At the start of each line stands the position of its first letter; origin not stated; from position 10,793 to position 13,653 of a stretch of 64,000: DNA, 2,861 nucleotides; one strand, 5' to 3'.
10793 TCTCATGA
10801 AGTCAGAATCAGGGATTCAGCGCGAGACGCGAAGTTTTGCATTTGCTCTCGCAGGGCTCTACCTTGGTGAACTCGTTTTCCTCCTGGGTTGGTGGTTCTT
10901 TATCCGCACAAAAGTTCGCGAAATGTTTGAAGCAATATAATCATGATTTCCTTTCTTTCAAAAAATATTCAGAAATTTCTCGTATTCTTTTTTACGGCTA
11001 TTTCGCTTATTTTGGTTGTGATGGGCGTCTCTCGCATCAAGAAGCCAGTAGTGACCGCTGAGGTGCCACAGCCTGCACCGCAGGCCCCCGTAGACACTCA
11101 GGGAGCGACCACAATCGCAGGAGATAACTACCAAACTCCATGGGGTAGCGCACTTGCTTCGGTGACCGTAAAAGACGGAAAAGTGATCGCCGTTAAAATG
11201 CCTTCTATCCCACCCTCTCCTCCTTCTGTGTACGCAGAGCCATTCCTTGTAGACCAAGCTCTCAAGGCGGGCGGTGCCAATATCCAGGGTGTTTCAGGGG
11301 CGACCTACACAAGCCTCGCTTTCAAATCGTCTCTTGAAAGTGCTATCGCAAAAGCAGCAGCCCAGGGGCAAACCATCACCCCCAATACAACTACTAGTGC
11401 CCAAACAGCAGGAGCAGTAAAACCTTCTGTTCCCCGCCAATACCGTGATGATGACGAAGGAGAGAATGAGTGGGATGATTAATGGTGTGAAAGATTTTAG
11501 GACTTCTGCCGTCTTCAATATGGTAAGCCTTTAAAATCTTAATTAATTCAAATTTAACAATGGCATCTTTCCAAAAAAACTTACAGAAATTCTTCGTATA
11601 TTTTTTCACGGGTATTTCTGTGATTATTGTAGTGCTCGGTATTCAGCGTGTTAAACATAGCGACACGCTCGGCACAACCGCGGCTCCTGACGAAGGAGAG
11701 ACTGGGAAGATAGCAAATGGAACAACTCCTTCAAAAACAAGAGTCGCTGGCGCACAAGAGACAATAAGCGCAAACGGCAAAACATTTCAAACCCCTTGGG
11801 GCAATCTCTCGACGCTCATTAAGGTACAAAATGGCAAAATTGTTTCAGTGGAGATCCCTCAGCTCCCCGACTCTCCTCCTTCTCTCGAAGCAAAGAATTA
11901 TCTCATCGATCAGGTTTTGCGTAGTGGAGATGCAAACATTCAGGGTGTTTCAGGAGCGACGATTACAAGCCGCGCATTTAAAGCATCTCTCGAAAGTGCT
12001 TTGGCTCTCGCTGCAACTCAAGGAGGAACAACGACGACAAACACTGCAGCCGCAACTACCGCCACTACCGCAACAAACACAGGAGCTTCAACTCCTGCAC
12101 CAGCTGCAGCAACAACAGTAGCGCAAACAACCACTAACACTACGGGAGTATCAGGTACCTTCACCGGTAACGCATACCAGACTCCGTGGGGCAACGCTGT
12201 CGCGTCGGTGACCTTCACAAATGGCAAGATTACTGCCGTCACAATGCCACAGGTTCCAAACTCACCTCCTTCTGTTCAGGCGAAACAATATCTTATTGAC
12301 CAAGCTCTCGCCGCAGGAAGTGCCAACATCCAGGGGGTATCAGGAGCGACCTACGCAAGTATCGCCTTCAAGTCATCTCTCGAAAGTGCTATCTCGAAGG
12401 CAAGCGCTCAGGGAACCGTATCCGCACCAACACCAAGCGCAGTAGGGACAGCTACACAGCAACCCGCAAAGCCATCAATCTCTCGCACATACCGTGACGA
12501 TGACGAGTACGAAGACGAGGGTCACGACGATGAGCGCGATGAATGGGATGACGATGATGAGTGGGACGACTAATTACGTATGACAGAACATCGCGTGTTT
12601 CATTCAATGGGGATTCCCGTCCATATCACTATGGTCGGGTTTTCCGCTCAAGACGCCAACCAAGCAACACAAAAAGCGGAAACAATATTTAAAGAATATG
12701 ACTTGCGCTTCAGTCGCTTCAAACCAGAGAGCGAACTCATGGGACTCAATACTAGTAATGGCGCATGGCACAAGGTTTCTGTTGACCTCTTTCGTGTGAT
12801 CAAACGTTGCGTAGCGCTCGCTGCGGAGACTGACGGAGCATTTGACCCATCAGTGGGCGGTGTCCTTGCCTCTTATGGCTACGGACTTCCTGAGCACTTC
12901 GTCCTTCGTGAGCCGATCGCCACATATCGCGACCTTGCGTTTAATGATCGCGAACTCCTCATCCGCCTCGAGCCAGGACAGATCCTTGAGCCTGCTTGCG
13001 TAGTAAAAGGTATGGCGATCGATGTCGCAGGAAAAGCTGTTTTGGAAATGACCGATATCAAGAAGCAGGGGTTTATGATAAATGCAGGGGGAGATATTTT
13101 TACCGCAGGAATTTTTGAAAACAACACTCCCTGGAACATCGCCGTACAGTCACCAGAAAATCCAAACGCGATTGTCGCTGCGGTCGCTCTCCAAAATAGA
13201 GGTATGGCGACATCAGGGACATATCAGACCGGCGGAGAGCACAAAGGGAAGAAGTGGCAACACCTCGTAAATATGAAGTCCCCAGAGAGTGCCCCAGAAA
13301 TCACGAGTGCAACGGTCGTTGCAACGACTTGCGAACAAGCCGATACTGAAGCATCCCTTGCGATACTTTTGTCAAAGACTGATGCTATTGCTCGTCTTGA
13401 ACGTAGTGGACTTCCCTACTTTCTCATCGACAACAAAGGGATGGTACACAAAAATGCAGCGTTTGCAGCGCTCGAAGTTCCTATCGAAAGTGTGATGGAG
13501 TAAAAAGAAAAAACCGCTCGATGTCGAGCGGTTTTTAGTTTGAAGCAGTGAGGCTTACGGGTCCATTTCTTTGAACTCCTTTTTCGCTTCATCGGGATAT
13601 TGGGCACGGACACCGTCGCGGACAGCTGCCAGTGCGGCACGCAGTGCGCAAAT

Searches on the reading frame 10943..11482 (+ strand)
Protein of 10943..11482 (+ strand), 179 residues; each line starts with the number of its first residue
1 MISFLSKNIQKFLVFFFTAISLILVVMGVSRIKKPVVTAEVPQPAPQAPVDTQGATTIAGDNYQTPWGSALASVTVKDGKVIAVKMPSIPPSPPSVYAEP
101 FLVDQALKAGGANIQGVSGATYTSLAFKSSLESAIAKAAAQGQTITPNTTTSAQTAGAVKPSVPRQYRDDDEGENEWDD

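Call 85: search_protein_families(library=pfam, proteins=[window:10943-11482:+], max_evalue=0.001)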
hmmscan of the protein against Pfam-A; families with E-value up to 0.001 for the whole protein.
window:10943-11482:+ (179 aa): 1 family
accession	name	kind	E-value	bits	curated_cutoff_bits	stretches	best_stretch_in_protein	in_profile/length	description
PF04205.19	FMN_bind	-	5.2e-05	24.3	22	1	72-135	8-76/77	FMN-binding domain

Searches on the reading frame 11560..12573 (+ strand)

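Call 85: search_protein_families(library=pfam, proteins=[window:11560-12573:+], max_evalue=0.001)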
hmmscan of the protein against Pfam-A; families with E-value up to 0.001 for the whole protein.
window:11560-12573:+ (337 aa): 1 family
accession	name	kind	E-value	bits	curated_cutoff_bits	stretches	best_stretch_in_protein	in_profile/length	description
PF04205.19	FMN_bind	-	2.7e-14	54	22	2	80-148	3-76/77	FMN-binding domain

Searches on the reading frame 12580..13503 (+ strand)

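Call 85: search_protein_families(library=pfam, proteins=[window:12580-13503:+], max_evalue=0.001)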
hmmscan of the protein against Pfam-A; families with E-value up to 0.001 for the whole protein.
window:12580-13503:+ (307 aa): 1 family
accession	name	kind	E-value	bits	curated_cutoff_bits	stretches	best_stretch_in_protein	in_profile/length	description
PF02424.20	ApbE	-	6.2e-45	154.2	25.6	1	10-276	1-258/266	ApbE family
